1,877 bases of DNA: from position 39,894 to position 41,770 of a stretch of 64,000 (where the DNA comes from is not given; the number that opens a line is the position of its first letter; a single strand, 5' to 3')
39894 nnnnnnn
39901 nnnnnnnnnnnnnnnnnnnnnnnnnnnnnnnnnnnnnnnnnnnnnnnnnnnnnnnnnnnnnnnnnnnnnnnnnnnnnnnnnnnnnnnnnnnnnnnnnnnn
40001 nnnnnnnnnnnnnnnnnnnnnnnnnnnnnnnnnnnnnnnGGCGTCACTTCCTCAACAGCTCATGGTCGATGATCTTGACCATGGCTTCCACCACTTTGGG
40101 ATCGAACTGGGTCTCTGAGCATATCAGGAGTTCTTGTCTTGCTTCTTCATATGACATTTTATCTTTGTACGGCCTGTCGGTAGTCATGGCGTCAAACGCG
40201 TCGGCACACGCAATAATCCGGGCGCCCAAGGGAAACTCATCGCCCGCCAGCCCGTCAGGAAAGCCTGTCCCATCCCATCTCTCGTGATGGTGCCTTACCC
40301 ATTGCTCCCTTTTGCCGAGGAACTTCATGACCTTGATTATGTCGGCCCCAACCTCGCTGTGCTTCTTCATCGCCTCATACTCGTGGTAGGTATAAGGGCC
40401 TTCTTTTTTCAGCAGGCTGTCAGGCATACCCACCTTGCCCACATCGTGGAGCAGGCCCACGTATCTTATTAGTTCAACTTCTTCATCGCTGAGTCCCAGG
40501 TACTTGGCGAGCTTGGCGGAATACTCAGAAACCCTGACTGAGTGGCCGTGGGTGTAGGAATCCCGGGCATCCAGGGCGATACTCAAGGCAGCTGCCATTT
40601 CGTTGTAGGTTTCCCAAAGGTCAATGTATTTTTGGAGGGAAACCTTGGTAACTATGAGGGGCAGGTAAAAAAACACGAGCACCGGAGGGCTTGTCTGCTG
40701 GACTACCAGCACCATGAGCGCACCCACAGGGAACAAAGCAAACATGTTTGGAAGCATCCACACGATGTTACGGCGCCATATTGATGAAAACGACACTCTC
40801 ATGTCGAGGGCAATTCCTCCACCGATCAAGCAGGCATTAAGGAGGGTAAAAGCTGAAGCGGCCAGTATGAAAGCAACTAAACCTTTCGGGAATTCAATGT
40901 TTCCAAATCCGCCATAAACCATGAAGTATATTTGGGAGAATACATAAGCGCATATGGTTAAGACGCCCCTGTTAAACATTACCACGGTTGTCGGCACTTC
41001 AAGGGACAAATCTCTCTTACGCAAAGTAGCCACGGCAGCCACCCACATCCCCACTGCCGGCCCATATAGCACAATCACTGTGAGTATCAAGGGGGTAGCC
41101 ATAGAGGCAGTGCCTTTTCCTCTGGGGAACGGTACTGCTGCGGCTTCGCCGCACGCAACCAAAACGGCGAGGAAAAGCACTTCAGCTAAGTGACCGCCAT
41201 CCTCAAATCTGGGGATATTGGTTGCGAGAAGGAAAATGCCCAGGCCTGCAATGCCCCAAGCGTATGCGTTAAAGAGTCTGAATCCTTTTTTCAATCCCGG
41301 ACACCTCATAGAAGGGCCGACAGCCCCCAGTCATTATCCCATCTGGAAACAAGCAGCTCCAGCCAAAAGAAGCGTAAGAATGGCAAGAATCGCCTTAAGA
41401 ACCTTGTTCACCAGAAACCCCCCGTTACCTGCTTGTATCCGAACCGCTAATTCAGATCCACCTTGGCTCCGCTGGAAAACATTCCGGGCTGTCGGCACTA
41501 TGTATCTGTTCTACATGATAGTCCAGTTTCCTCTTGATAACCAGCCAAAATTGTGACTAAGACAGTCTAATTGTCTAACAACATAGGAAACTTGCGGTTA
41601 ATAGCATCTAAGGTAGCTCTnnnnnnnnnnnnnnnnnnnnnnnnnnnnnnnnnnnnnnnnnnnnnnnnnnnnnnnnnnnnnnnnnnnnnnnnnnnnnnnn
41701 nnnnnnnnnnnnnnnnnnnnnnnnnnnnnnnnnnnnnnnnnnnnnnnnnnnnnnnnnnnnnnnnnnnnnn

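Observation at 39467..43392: Four-gene insertion between hpf and secA: DUF5317-like membrane protein, 7TM HD-GYP phosphodiesterase (GFP variant) and two unassigned proteins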

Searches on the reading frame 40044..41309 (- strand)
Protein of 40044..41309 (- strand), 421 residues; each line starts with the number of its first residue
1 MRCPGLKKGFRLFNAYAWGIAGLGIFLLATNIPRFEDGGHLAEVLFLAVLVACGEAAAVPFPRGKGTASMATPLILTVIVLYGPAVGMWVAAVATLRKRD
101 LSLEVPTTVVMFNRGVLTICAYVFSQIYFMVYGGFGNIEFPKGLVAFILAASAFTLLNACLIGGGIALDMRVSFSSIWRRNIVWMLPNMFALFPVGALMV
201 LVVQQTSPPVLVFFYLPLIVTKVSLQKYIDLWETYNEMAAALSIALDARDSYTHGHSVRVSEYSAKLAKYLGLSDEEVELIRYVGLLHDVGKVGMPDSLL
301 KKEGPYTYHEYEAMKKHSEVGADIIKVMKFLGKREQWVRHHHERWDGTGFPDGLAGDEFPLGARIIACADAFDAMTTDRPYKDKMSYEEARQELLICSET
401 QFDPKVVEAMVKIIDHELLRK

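Call 3: search_protein_families(library=pfam, proteins=[window:40044-41309:-], max_evalue=1)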
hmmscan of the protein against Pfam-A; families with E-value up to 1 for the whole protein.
window:40044-41309:- (421 aa): 6 families
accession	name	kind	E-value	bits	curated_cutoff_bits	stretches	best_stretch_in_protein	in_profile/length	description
PF13487.12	HD_5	-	1.4e-34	119.7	27.2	1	245-406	6-170/170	HD domain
PF01966.28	HD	-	1.4e-23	83.8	22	1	255-375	3-116/116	HD domain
PF08668.18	HDOD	-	0.00048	20.1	22.9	1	255-297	97-137/196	HDOD domain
PF20972.2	MASE9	-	0.0017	18.7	24.3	1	108-221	87-191/203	MASE9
PF24391.1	HD-CE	-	0.024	14.8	27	1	255-349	10-115/263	HD-CE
PF13551.12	HTH_29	-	0.24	12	28.1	1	323-351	13-41/64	Winged helix-turn helix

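Call 4: search_protein_families(library=ncbifam, proteins=[window:40044-41309:-], max_evalue=1)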
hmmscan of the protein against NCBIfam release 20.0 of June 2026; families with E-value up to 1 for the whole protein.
window:40044-41309:- (421 aa): 10 families
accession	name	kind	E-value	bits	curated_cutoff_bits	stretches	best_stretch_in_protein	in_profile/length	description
NF053512.1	nitric_RR_NosR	exception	4.7e-41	141.2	400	1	229-416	168-356/422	response regulator c-di-GMP phosphodiesterase, NosR family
TIGR00277.1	HDIG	domain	7.6e-09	35.3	27.6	1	253-343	5-83/84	HDIG domain-containing metalloprotein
TIGR02621.3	cas3_GSU0051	exception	0.0061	15.4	400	1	255-293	673-711/854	type I-G CRISPR-associated helicase/endonuclease Cas3g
TIGR01596.1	cas3_HD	equivalog_domain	0.01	15.9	43.45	1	256-293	4-45/178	CRISPR-associated endonuclease Cas3''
TIGR03319.1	RNase_Y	equivalog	0.017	13.6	454.35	1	255-293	332-367/514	ribonuclease Y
NF045665.1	NTPtran_DVU1551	equivalog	0.025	13.6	315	1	239-292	204-259/359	DVU_1551 family NTP transferase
NF005519.0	PRK07152.1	equivalog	0.029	13.3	315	1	226-324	175-267/361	nicotinate-nucleotide adenylyltransferase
NF000997.0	PRK00106.1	equivalog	0.13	10.8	937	1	255-293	353-388/535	ribonuclease Y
NF009344.0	PRK12705.1-1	equivalog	0.16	10.6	831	1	255-292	390-424/572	hypothetical protein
TIGR00295.1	TIGR00295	hypoth_equivalog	0.17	11.6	172.35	1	254-293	15-56/164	TIGR00295 family protein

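Call 38: search_solved_structures(query=window:40044-41309:-, max_evalue=0.00001, show_alignments=2)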
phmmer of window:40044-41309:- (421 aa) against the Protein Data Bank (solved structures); distinct sequences matched with E-value up to 0.00001: 6.
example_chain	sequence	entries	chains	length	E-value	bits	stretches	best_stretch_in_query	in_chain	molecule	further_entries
5z7c_A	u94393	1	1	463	5.1e-42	147.4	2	226-411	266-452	3'3'-cGAMP-specific phosphodiesterase 3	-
4mcw_A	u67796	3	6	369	5.8e-34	120.9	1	228-416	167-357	Metal dependent phosphohydrolase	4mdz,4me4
4r8z_A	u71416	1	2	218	4.9e-28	101.3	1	238-415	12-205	Cyclic di-GMP phosphodiesterase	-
9rbz_A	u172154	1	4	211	1.1e-17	67.3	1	241-414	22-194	HD domain/sensory box protein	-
9rc0_A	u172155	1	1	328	3.5e-17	65.6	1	241-414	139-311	HD domain/sensory box protein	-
3tm8_A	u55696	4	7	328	1.4e-06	30.6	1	227-378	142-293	Uncharacterized protein | Uncharacterized protein Bd1817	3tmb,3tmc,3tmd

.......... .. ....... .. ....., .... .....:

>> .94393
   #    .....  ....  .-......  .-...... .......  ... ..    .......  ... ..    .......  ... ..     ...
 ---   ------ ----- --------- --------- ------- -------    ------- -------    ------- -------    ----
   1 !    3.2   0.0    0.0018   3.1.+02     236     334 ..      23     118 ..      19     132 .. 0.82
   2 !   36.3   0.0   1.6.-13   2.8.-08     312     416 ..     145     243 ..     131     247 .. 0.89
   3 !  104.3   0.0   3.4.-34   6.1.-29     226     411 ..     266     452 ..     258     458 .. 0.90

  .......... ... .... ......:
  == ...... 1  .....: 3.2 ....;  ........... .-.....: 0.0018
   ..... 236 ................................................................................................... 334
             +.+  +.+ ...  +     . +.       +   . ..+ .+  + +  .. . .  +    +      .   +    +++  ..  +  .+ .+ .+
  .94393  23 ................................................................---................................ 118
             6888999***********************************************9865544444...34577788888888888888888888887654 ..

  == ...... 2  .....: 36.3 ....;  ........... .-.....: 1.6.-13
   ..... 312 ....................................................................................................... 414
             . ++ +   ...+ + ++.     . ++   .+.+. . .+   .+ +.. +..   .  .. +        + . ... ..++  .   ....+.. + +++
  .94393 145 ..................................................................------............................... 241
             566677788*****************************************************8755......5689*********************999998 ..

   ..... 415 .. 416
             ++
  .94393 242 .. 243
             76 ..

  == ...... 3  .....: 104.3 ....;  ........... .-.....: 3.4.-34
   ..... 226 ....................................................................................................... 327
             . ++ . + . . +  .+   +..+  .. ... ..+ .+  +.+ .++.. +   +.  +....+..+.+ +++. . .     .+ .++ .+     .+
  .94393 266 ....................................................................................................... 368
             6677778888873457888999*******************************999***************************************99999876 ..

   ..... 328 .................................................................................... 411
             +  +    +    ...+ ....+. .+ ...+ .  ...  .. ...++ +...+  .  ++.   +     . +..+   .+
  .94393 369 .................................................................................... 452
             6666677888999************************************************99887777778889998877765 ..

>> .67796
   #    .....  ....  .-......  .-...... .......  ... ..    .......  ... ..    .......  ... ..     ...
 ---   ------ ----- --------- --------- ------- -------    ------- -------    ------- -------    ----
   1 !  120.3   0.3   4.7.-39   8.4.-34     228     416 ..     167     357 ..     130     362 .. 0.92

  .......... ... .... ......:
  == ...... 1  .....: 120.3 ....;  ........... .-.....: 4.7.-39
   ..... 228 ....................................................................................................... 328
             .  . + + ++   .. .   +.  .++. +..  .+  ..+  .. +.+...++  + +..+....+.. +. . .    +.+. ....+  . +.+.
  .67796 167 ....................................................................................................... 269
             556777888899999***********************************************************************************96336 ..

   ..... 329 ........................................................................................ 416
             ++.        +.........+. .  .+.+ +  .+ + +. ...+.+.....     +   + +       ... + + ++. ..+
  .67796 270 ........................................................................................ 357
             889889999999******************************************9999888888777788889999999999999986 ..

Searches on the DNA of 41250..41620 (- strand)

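Call 62: search_rna_families(source=window, start=41250, end=41620, threshold=evalue, max_evalue=10)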
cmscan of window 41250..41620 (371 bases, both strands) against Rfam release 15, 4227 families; matches with E-value up to 10: 2.
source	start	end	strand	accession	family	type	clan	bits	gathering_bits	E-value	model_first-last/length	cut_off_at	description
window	41274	41410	-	RF01981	PCGEM1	Gene; lncRNA;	-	17.9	75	4.4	1-132/132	no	Prostate-specific transcript 1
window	41320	41346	-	RF00603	SNORD23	Gene; snRNA; snoRNA; CD-box;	-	14.1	64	3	79-105/110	no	Small nucleolar RNA SNORD23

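Call 88: build_rna_model(alignment_id=A6, structure=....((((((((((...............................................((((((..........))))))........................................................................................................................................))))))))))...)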
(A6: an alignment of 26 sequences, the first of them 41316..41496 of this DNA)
Model R1 built from alignment A6 (26 sequences, 232 columns); structure: as given.
model positions 194; base pairs 16; branch points 0; effective number of sequences 5.11; information 0.59 bits per position. Calibrated on 0.2 Mb of random sequence (short: E-values are rough).
structure used (alignment columns):
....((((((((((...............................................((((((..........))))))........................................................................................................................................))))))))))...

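Call 89: search_with_rna_model(model_id=R1, sources=[window, L001, L004, L009, L019, L020, L021, L023, L028, L032, L034, L036, L038, L040, L043, L044, L045, L046, L047, L048, L049, L050, L051, L052, L053, L054, L058, L061, L062, L063, L065, L066, L070, L072, L073, L074, L075, L077, L081, L082, L042, L055, L056, L057, L067, L068, L069, L071, L076, L079, L080], max_evalue=1, make_alignment=true)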
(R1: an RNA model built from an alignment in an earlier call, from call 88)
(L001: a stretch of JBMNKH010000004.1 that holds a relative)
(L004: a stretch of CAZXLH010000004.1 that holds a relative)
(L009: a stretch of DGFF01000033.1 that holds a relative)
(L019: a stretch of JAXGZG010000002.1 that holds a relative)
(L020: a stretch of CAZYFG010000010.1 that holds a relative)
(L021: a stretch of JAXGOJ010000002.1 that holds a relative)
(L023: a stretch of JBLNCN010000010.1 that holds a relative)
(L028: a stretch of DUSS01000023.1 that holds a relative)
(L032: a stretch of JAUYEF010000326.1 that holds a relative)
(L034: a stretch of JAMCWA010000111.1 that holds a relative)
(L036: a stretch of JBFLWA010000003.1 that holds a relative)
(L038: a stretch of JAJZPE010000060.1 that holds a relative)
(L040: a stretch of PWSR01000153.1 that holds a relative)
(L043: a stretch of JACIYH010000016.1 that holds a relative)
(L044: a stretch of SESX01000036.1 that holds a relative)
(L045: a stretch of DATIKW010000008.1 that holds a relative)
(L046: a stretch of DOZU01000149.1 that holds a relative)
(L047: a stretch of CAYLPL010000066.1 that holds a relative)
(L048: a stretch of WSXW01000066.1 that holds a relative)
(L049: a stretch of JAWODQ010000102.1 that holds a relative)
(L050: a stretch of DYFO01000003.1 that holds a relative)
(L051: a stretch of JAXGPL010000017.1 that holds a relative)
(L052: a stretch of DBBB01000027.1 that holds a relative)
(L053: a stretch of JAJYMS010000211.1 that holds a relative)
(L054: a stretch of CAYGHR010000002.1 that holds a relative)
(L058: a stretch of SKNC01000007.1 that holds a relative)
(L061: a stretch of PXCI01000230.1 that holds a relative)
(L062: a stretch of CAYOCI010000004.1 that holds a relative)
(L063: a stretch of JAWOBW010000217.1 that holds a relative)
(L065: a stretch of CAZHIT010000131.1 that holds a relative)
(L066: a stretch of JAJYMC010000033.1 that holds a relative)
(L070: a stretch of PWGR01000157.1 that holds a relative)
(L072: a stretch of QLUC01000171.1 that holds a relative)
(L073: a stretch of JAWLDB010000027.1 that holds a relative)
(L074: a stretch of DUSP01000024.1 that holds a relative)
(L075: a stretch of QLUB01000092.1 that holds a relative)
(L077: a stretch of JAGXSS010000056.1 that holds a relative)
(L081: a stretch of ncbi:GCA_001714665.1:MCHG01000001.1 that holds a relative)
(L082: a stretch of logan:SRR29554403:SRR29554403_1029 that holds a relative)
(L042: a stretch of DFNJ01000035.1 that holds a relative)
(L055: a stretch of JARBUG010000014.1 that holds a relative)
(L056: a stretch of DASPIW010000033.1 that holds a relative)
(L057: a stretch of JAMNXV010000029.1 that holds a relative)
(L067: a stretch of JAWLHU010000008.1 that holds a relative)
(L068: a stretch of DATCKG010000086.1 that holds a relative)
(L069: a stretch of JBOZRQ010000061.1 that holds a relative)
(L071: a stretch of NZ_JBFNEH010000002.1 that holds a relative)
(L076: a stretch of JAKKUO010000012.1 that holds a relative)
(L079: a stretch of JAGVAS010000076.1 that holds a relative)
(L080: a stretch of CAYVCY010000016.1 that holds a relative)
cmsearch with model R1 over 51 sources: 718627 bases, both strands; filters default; matches with E-value up to 1: 41.
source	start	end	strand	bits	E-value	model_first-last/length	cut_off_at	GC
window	41314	41498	-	162.4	1.6e-38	1-194/194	no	0.54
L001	9895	10079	+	162.4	1.6e-38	1-194/194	no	0.54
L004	9894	10085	+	154.6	1.4e-36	1-194/194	no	0.46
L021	9866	10054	+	147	1.1e-34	1-194/194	no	0.53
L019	9887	10073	+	140.8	3.7e-33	1-194/194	no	0.56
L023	9880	10072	+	130.8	1.1e-30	1-194/194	no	0.61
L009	7290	7480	+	128.3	4.8e-30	1-194/194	no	0.48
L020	9919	10112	+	126.2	1.6e-29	1-194/194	no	0.59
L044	5228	5422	+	97.3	2.5e-22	1-194/194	no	0.6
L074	5723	5912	+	95.3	7.8e-22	1-194/194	no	0.64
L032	9947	10146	+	94.8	1e-21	1-194/194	no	0.6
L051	9955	10160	+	90.4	1.3e-20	1-194/194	no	0.67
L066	10014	10216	+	86.4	1.2e-19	1-194/194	no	0.59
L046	10501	10704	+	65.3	2.1e-14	1-194/194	no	0.66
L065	5367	5582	+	64.2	4.1e-14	1-194/194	no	0.58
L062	10080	10267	+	64.1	4.5e-14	1-194/194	no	0.56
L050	11411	11629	+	53.4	2e-11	1-194/194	no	0.67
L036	6755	6953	+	53.1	2.4e-11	1-194/194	no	0.57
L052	8999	9183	+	48.2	3.8e-10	1-194/194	no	0.65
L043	9857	10033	+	48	4.5e-10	1-194/194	no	0.6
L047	4794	4975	+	46.3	1.2e-09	1-194/194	no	0.55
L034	8629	8843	+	46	1.4e-09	1-194/194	no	0.55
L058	7943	8163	+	45.7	1.7e-09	1-194/194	no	0.46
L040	2597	2779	+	45.5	1.9e-09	1-194/194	no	0.56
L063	4659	4848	+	44.4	3.5e-09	1-194/194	no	0.56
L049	5860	6041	+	44.3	3.7e-09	1-194/194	no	0.58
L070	9337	9521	+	44.2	4e-09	1-194/194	no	0.56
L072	2241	2403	+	36.3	3.5e-07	1-194/194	no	0.58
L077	3247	3409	+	36.1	4e-07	1-194/194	no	0.58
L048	5185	5371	+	30.9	7.6e-06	1-194/194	no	0.52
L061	3953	4145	+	29.4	1.8e-05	1-194/194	no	0.54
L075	6913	7085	+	23.1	0.00069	1-194/194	no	0.55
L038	10018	10137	+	20.8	0.0025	1-111/194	3'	0.58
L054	11332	11402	+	20.5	0.0031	42-118/194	no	0.45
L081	8760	8879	+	18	0.013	42-157/194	no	0.58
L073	10168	10359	+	17.1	0.022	1-194/194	no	0.56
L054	9824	9994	+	15.6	0.051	1-194/194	no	0.54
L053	12860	12901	+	15.5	0.053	1-194/194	no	0.76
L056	15261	15327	+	13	0.22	1-194/194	no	0.55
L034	1473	1493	-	10.9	0.73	1-194/194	no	0.86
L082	8718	8898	+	10.7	0.82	1-194/194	no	0.58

Alignment A7: 41 matches aligned to the model, 321 columns, each read 5' to 3' on its own strand. Consensus structure (alignment columns), stored with it:
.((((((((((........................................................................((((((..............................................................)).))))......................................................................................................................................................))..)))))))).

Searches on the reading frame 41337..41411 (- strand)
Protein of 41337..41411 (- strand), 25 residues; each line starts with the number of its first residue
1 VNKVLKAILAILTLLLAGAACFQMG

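Call 56: search_protein_families(library=ncbifam, proteins=[window:41337-41411:-], max_evalue=10)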
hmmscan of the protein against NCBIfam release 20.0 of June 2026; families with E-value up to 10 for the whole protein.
seq(25 aa): 1 family
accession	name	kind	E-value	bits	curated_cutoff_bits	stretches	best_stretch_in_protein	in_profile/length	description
NF033218.1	anchor_AmaP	equivalog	0.21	11.3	55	1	1-24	1-24/166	alkaline shock response membrane anchor protein AmaP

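Call 57: search_protein_families(library=pfam, proteins=[window:41337-41411:-], max_evalue=10)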
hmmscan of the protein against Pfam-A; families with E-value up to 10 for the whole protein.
seq(25 aa): 1 family
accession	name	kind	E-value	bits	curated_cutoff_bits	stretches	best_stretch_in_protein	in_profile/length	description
PF13056.11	DUF3918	-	0.24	11.5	21.3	1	1-24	1-20/43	Protein of unknown function (DUF3918)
